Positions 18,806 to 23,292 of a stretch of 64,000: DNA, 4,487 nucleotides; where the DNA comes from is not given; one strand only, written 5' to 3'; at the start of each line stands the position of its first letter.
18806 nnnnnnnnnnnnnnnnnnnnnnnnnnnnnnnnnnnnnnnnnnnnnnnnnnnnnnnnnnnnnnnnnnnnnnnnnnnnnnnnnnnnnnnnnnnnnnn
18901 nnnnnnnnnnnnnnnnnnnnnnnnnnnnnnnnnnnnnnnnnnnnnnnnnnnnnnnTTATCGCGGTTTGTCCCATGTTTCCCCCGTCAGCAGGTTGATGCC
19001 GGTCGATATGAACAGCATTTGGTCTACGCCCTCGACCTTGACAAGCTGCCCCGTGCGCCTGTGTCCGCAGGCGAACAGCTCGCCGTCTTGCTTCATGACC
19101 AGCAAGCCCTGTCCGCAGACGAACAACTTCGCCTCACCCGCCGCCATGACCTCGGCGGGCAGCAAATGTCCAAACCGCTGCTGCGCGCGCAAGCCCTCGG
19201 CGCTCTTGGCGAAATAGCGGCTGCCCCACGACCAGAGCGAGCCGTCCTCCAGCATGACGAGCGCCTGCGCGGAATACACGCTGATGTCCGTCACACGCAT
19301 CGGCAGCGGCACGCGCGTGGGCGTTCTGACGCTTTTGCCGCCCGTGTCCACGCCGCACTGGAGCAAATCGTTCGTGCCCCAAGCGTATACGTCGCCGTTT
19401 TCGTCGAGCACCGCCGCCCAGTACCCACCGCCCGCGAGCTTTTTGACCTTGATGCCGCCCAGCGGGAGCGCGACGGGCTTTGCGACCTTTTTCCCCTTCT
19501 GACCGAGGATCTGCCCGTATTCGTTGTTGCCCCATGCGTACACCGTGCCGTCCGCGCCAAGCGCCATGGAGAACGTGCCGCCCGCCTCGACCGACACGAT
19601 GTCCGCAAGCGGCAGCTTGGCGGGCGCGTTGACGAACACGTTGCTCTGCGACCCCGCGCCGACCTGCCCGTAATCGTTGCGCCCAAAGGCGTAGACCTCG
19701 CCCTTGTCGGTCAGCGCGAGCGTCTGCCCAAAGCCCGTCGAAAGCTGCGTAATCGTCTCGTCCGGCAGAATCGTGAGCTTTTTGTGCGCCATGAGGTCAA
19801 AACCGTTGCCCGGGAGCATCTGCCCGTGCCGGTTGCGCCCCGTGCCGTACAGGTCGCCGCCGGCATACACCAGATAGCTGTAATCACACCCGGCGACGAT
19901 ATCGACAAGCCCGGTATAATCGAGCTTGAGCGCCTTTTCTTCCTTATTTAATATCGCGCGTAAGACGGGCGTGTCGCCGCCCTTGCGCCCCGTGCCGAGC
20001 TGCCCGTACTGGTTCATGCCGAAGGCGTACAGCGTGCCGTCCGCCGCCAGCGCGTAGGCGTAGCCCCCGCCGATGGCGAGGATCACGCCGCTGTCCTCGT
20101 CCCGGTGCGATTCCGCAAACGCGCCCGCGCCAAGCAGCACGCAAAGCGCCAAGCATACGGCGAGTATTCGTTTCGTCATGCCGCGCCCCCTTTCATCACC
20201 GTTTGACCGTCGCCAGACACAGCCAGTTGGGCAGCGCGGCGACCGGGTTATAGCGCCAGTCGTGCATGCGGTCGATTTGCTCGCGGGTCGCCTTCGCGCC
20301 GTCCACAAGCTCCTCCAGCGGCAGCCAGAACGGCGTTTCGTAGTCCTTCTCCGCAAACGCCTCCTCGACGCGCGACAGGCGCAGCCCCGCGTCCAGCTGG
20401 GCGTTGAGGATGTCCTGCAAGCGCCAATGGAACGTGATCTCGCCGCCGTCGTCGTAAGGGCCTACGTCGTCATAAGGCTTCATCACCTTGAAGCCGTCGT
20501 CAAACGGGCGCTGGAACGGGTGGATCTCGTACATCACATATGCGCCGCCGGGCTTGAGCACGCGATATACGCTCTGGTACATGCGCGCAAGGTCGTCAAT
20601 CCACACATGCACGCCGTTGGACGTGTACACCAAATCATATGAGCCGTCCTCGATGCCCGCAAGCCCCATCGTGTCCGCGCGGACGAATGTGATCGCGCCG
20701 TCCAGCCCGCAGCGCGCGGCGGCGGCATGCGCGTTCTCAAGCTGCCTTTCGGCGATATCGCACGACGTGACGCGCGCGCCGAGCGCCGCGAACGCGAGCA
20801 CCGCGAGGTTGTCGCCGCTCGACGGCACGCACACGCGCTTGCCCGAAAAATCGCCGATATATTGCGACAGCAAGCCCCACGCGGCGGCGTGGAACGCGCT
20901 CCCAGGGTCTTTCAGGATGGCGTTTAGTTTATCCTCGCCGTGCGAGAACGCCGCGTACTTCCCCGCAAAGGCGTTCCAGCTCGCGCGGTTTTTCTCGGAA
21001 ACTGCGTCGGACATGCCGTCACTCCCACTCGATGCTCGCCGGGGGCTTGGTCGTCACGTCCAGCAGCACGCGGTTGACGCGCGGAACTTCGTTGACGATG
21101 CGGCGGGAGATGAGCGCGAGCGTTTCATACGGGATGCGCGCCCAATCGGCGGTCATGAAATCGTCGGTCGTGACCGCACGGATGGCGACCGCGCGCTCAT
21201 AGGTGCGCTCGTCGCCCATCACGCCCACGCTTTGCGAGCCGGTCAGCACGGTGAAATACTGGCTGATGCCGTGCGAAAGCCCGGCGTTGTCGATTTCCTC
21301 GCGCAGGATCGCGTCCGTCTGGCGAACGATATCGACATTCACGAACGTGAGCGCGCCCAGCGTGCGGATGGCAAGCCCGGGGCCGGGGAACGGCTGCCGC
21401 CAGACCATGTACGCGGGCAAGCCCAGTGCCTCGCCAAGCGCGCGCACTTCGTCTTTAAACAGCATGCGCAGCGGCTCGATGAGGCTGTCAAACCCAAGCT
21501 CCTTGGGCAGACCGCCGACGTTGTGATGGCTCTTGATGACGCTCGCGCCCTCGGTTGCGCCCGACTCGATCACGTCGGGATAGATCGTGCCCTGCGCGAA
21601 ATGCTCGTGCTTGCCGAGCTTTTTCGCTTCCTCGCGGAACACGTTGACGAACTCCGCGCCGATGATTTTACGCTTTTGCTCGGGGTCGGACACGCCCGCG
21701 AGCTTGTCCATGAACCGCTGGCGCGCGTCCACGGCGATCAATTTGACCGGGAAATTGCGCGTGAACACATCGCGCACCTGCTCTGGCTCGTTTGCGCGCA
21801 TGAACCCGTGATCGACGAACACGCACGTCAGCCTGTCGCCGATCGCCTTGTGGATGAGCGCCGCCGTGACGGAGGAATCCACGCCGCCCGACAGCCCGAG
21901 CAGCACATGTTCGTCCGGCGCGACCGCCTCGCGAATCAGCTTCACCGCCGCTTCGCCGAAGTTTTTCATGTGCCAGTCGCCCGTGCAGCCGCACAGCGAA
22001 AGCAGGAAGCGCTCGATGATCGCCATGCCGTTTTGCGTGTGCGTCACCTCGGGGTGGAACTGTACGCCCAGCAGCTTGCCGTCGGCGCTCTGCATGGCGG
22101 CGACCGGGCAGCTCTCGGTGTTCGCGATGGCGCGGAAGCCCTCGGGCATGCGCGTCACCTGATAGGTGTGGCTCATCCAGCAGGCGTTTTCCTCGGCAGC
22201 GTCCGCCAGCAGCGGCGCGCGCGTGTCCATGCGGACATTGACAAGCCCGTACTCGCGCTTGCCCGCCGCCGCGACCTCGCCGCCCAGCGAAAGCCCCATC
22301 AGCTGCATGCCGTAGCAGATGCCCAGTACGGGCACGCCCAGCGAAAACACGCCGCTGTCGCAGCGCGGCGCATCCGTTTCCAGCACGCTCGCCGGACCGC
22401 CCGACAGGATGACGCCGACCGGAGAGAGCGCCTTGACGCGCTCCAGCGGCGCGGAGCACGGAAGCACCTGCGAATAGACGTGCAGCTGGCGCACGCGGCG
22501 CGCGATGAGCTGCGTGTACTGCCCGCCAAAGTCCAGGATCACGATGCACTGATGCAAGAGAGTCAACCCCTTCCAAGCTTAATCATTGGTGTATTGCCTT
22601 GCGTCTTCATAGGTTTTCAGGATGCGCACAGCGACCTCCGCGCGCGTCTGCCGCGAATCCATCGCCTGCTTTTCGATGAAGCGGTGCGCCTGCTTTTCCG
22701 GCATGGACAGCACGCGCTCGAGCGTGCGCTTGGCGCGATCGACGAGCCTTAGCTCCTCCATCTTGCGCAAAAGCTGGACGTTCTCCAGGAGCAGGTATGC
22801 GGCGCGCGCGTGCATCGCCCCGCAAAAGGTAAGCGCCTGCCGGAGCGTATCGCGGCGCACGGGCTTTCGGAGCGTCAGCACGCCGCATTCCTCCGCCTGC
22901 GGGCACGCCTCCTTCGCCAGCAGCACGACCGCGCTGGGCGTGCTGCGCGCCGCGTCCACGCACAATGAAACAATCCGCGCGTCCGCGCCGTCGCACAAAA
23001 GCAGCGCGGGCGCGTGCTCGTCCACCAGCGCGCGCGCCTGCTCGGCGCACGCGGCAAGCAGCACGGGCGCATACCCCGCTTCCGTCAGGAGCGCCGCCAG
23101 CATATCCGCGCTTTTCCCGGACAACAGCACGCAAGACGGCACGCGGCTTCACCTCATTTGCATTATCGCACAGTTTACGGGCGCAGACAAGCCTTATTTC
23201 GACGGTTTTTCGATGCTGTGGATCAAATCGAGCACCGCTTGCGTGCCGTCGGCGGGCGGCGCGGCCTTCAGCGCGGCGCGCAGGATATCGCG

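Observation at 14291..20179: Co-directional array of four secreted proteins: RCC1 propeller, LTD-LTD-CotH kinase-like protein and two NAGPA-like phosphodiester glycosidases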

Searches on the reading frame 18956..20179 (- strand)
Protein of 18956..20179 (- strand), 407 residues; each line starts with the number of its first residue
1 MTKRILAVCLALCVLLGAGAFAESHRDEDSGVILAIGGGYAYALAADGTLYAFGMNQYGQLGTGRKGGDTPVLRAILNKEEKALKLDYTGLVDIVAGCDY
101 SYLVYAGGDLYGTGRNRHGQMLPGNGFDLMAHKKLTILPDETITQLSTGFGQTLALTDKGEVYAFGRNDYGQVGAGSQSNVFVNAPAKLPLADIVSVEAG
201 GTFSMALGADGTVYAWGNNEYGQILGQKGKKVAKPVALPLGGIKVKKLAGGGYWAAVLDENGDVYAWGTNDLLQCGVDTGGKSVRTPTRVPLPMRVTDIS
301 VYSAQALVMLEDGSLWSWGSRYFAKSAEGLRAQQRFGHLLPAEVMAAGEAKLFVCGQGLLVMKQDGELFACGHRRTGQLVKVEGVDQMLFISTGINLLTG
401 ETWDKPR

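Call 4: search_protein_families(library=pfam, proteins=[window:18956-20179:-], max_evalue=0.01)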
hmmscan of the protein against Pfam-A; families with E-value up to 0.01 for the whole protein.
window:18956-20179:- (407 aa): 4 families
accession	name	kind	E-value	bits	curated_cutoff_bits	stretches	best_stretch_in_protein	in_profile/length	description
PF25390.1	WD40_RLD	-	1.8e-95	320.8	150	2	31-321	33-325/363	RCC1-like domain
PF13540.12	RCC1_2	-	5.7e-41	137.8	22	4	194-223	1-30/30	Regulator of chromosome condensation (RCC1) repeat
PF00415.24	RCC1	-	3.2e-38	130.5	21.7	4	159-207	1-50/50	Regulator of chromosome condensation (RCC1) repeat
PF25384.1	Alsin_RLD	-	2.2e-07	31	100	0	160-239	242-318/405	Alsin RCC1-like domain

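Call 49: search_solved_structures(query=window:18956-20179:-, max_evalue=0.001, show_alignments=0)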
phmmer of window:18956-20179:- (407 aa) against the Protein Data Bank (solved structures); distinct sequences matched with E-value up to 0.001: 41.
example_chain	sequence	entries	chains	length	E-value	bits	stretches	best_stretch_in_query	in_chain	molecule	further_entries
4nc4_A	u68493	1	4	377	1e-52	182.9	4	94-276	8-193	Ultraviolet-B receptor UVR8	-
3kci_A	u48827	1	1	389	2.4e-40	142.1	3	34-288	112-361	Probable E3 ubiquitin-protein ligase HERC2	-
4dnw_A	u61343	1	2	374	3.3e-40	141.6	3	94-268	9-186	AT5g63860/MGI19_6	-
4d9s_A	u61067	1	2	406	4.8e-40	141.1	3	93-269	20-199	UVB-resistance protein UVR8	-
8gqe_B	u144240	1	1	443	5.5e-40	140.9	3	94-268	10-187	Ultraviolet-B receptor UVR8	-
4naa_A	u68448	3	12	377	1.1e-39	140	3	94-274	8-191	Ultraviolet-B receptor UVR8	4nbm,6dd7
6xzl_A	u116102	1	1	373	1.7e-39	139.3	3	94-276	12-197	Ultraviolet-B receptor UVR8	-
6xzn_A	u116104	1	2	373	2e-39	139.1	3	94-270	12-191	Ultraviolet-B receptor UVR8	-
7vgg_B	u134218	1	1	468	2.3e-39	138.9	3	93-269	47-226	Ultraviolet-B receptor UVR8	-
4dnu_A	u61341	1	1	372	7.4e-39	137.2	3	94-270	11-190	AT5g63860/MGI19_6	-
6xzm_A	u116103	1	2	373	1.5e-38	136.2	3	94-270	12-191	Ultraviolet-B receptor UVR8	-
4dnv_A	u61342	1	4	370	2.4e-38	135.5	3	94-276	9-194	AT5g63860/MGI19_6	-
7q40_A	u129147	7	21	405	4.2e-37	131.4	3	34-290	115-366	E3 ubiquitin-protein ligase HERC2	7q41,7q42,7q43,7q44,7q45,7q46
4o2w_A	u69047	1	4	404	4.5e-33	118.2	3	134-290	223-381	E3 ubiquitin-protein ligase HERC1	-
4l1m_A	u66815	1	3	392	4.4e-32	114.9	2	38-288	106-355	E3 ubiquitin-protein ligase HERC2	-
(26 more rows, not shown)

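Call 50: search_protein_families(library=ncbifam, proteins=[window:18956-20179:-], max_evalue=0.001)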
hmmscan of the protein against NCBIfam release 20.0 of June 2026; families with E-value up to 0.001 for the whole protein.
window:18956-20179:- (407 aa): 0 families

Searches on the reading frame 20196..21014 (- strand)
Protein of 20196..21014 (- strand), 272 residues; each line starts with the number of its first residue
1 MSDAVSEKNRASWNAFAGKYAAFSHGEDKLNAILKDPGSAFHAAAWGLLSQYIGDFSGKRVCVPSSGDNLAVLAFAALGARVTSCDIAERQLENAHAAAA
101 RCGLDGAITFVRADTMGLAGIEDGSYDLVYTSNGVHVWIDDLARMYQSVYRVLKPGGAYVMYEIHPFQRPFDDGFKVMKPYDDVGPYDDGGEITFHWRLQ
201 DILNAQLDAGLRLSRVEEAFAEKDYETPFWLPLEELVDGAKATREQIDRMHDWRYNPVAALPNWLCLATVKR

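Call 4: search_protein_families(library=pfam, proteins=[window:20196-21014:-], max_evalue=0.01)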
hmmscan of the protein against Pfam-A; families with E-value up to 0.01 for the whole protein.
window:20196-21014:- (272 aa): 5 families
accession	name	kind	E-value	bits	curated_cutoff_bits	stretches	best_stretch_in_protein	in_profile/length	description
PF08241.18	Methyltransf_11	-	1.5e-15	58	21.2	1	67-160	6-94/95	Methyltransferase domain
PF13649.12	Methyltransf_25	-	2e-14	54.5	27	1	72-157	12-97/97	Methyltransferase domain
PF01209.24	Ubie_methyltran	-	1.8e-09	37.7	20.1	1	78-165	71-155/233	ubiE/COQ5 methyltransferase family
PF08242.18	Methyltransf_12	-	8.8e-09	36.4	30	1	67-157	8-96/98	Methyltransferase domain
PF13847.12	Methyltransf_31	-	3.6e-07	30.4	27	1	79-165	28-113/145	Methyltransferase domain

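Call 50: search_protein_families(library=ncbifam, proteins=[window:20196-21014:-], max_evalue=0.001)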
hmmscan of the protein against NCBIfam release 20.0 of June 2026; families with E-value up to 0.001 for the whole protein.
window:20196-21014:- (272 aa): 20 families
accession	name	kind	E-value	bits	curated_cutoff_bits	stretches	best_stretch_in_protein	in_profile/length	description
NF008264.0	PRK11036.1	equivalog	1.2e-07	31.4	366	1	44-159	29-145/261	tRNA uridine 5-oxyacetic acid(34) methyltransferase CmoM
NF001241.0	PRK00216.1-2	equivalog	1.9e-07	31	327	1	57-169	51-156/231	demethylmenaquinone methyltransferase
TIGR01934.1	MenG_MenH_UbiE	subfamily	4.9e-07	29.3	158.35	1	67-168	51-148/223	ubiquinone/menaquinone biosynthesis methyltransferase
NF001242.0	PRK00216.1-3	equivalog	8.7e-07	28.6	351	1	76-165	92-179/258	bifunctional demethylmenaquinone methyltransferase/2-methoxy-6-polyprenyl-1,4-benzoquinol methylase UbiE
NF052510.1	methyltran_MpqE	exception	9.2e-07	28.5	335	1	67-175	57-162/234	methyl-plastoquinone biosynthesis methyltransferase MpqE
NF001244.0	PRK00216.1-5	equivalog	9.4e-07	28.3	216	1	79-169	73-161/236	bifunctional demethylmenaquinone methyltransferase/2-methoxy-6-polyprenyl-1,4-benzoquinol methylase UbiE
NF041537.1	ArsM_AhpD_UU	exception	1.7e-06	27.1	510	1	73-161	95-180/345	arsenite methyltransferase/AhpD domain selenoprotein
NF043040.1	corrin_prot_MT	hypoth_equivalog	2.6e-06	27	180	1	73-161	57-147/216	corrinoid protein-associated methyltransferase CpaM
NF047649.1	MTase_UXPK_star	exception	3.4e-06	26.3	460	1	70-162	93-182/283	methyltransferase/UXPK-star double selenoprotein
TIGR02072.1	BioC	equivalog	1.1e-05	25.4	184.95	1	80-159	59-130/244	malonyl-ACP O-methyltransferase BioC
NF041943.1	GPPMT_Stmyces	equivalog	1.4e-05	25.1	400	1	70-161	91-179/272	geranyl diphosphate 2-C-methyltransferase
NF007610.0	PRK10258.1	equivalog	7.1e-05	22.2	342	1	73-159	58-136/251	malonyl-ACP O-methyltransferase BioC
NF041536.1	ArsM_DUF2284_UU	exception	7.1e-05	21.3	575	1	80-161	102-180/459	arsenite methyltransferase/DUF2284 domain selenoprotein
NF041675.1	sarc_dimgly_tmase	equivalog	9.9e-05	22.4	550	1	77-163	87-171/278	sarcosine/dimethylglycine N-methyltransferase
TIGR01983.1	UbiG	equivalog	0.00019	20.8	102.95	1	65-161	57-151/228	bifunctional 2-polyprenyl-6-hydroxyphenol methylase/3-demethylubiquinol 3-O-methyltransferase UbiG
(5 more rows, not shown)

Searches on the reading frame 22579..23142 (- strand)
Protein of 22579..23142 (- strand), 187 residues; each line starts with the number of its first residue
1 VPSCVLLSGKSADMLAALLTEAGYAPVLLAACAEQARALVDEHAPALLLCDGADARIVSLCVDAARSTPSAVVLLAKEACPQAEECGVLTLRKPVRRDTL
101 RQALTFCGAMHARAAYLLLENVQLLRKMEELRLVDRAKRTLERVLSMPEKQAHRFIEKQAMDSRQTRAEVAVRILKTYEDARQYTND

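Call 32: search_protein_families(library=pfam, proteins=[window:22579-23142:-], max_evalue=0.001)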
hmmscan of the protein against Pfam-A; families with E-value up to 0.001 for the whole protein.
window:22579-23142:- (187 aa): 1 family
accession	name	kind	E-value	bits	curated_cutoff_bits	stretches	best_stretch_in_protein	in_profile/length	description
PF03861.19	ANTAR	-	1.8e-10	40.8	27.3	1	123-175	2-54/54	ANTAR domain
